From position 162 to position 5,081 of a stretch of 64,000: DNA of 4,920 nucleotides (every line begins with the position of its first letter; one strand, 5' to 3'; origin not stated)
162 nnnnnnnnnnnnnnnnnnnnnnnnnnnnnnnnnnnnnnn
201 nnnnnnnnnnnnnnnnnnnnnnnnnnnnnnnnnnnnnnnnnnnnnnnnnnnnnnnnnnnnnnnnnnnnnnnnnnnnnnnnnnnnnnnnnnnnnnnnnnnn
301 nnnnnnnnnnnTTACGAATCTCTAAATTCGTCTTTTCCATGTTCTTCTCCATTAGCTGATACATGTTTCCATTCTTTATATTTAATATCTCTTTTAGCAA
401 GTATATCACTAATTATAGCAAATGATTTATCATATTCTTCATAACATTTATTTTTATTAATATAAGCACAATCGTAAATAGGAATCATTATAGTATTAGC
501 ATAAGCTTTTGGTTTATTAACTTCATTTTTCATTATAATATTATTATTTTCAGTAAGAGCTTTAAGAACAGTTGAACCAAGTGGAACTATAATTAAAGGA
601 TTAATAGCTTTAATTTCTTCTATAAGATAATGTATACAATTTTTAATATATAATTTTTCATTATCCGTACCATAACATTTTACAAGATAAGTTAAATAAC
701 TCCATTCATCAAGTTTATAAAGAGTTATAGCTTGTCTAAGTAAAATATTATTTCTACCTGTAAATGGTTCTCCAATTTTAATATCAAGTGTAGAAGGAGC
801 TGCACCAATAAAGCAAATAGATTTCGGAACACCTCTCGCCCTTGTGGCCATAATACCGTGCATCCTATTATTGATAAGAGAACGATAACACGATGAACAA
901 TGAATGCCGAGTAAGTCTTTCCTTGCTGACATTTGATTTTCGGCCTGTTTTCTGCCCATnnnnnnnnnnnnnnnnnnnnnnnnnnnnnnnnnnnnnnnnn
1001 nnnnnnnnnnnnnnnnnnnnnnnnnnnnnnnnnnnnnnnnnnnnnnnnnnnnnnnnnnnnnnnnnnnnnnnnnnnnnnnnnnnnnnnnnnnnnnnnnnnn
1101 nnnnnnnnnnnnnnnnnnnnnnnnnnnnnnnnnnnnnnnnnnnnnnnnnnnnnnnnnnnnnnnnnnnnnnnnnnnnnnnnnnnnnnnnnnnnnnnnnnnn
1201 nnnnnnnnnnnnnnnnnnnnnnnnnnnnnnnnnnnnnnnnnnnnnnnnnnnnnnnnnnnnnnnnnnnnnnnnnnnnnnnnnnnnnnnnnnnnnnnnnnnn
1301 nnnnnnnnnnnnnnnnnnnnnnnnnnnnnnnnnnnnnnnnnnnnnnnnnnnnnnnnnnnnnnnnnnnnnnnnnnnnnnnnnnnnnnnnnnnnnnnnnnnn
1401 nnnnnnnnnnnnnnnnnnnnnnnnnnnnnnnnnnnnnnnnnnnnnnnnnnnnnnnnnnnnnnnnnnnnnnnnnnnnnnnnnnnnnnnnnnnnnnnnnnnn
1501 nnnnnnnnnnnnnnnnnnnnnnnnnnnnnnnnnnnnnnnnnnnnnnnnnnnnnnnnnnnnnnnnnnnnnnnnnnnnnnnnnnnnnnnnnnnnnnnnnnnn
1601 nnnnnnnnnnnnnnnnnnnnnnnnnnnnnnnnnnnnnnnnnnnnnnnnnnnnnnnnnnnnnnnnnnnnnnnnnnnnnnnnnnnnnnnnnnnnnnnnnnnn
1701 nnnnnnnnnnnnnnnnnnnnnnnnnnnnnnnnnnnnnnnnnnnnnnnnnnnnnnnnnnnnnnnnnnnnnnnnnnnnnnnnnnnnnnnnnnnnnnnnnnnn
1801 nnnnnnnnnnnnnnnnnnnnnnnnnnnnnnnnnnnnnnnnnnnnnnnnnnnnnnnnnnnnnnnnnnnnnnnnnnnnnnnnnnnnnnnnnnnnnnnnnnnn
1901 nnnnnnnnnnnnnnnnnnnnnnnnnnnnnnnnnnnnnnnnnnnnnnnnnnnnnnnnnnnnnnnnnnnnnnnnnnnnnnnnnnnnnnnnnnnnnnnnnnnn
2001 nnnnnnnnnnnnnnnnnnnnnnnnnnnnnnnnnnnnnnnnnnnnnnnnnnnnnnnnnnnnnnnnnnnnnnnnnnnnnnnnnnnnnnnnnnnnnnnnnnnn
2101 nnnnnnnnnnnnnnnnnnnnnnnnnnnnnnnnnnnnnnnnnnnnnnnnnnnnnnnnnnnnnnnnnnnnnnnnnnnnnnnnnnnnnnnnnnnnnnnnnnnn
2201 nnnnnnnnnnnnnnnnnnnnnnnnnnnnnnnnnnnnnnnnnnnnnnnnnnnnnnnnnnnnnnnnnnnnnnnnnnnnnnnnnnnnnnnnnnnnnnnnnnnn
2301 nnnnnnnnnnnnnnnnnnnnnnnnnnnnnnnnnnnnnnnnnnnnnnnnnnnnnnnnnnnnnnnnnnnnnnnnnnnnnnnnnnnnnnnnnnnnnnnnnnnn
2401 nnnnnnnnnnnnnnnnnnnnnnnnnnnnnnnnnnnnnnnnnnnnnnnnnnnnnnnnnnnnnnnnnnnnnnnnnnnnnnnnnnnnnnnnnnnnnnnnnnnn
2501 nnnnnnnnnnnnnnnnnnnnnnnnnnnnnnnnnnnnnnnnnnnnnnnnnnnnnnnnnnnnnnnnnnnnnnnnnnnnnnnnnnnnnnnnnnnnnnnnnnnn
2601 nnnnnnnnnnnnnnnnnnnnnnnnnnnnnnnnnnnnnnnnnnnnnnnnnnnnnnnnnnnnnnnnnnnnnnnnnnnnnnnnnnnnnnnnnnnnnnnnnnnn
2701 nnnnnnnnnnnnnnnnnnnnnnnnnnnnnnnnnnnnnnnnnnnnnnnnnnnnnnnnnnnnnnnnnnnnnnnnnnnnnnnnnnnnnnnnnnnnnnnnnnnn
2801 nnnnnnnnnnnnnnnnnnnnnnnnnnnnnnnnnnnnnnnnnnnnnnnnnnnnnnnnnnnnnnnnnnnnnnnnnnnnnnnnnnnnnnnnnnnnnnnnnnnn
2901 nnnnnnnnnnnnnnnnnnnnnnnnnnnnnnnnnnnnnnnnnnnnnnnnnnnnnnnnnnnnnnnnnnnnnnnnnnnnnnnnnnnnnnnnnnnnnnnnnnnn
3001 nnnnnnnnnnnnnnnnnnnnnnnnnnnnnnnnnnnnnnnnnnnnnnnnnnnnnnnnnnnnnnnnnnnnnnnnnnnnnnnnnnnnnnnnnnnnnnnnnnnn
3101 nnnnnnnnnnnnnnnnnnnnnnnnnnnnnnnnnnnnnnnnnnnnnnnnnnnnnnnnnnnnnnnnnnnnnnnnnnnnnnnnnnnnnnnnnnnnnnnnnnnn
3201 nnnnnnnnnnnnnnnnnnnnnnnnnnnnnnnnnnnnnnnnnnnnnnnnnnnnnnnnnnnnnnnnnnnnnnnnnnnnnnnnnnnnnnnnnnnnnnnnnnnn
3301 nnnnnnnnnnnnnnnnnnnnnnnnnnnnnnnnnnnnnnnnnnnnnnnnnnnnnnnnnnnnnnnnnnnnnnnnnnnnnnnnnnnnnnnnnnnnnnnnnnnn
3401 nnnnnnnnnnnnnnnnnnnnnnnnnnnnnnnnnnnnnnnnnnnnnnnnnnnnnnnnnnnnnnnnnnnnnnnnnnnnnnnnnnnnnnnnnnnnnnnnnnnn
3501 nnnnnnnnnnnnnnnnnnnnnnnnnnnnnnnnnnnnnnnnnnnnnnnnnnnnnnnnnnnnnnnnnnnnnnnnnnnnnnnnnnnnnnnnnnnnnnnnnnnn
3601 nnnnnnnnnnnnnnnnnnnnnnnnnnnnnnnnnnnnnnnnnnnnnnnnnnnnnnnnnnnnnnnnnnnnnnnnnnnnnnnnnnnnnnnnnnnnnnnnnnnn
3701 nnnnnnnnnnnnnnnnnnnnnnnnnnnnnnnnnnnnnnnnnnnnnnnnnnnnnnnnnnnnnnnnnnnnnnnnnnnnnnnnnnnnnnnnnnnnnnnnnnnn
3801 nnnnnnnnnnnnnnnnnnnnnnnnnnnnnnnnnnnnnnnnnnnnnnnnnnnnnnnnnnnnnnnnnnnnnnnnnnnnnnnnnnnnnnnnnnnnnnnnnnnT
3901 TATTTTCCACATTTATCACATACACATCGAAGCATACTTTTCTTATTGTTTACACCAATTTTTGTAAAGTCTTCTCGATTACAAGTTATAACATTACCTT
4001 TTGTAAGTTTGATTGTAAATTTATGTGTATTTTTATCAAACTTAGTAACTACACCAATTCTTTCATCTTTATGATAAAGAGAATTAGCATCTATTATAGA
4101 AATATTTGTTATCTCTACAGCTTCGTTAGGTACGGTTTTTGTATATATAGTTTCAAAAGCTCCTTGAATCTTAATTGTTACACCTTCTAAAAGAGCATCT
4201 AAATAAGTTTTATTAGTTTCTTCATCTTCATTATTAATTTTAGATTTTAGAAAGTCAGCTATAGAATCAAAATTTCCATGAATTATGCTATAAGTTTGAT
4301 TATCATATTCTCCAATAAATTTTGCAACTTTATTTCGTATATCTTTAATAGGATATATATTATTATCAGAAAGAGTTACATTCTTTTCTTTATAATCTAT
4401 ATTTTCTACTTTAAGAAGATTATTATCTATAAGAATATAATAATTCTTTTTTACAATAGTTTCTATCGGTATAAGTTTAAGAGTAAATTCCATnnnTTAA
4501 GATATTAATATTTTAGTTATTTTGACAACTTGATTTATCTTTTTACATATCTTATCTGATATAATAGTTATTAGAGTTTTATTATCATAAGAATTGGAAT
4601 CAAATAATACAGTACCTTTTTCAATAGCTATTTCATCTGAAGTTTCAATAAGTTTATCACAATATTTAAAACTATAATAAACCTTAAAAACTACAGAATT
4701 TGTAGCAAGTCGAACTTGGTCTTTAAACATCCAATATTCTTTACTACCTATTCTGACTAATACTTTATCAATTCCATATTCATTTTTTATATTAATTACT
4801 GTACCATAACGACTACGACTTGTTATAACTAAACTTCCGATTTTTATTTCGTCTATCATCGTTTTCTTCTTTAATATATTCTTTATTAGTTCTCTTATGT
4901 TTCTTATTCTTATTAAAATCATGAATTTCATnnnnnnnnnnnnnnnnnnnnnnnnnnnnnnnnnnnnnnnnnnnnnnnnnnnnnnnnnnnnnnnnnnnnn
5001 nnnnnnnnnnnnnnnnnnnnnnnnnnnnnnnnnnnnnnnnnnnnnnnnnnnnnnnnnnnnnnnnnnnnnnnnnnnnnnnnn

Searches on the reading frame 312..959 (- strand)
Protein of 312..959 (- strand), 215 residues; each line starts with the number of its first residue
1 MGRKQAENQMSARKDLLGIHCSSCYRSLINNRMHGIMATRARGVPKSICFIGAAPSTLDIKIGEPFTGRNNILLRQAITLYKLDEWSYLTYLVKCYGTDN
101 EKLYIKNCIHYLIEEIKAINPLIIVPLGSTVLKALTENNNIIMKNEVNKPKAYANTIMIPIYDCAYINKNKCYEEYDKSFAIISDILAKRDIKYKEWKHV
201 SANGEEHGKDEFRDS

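Call 7: search_protein_families(library=pfam, proteins=[window:312-959:-], max_evalue=0.01)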
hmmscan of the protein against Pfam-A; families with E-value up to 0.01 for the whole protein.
window:312-959:- (215 aa): 1 family
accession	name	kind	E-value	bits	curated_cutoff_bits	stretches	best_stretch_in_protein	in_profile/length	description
PF03167.25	UDG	-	3.2e-14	53.7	24.3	1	47-171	9-125/141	Uracil DNA glycosylase superfamily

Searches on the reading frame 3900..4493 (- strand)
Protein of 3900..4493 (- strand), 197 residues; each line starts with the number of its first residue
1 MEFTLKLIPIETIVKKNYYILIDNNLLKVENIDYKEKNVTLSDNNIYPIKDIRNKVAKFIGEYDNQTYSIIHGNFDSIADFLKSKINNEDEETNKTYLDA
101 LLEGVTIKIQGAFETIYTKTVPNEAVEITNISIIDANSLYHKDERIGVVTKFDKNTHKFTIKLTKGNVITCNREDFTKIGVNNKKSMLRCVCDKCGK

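Call 7: search_protein_families(library=pfam, proteins=[window:3900-4493:-], max_evalue=0.01)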
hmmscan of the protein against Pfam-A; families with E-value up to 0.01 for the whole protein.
window:3900-4493:- (197 aa): 0 families

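Call 34: find_homologous_proteins(query=window:3900-4493:-, max_evalue=0.001)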
Query window:3900-4493:- (197 aa): 6 proteins with E <= 0.001 among 206 candidates.
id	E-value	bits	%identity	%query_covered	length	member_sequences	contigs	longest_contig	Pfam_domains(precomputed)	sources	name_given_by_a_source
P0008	4.2e-121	420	99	100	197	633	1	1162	-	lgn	-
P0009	1.9e-116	404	94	100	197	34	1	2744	-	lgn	-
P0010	2.8e-95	335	85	100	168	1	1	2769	-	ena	-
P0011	2.5e-92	326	100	79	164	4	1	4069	-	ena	-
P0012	4.1e-52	195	50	100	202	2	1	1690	-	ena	-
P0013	7.3e-24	103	100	26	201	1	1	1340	-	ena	-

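Call 49: search_protein_families(library=phrogs, proteins=[window:3900-4493:-], max_evalue=0.01)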
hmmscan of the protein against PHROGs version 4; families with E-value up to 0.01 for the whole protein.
window:3900-4493:- (197 aa): 0 families

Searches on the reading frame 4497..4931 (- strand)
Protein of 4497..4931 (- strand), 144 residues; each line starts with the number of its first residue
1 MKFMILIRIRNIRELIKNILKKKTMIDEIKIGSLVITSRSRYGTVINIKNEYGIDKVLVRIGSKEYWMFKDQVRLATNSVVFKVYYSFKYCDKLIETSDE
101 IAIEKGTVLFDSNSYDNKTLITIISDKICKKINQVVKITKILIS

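Call 7: search_protein_families(library=pfam, proteins=[window:4497-4931:-], max_evalue=0.01)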
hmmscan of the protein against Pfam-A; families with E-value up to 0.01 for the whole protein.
window:4497-4931:- (144 aa): 1 family
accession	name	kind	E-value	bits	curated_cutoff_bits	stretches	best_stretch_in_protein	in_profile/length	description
PF02699.20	YajC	-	0.00024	21.3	28.2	1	12-62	18-64/78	Preprotein translocase subunit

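Call 49: search_protein_families(library=phrogs, proteins=[window:4497-4931:-], max_evalue=0.01)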
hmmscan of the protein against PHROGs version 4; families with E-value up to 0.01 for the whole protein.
window:4497-4931:- (144 aa): 0 families
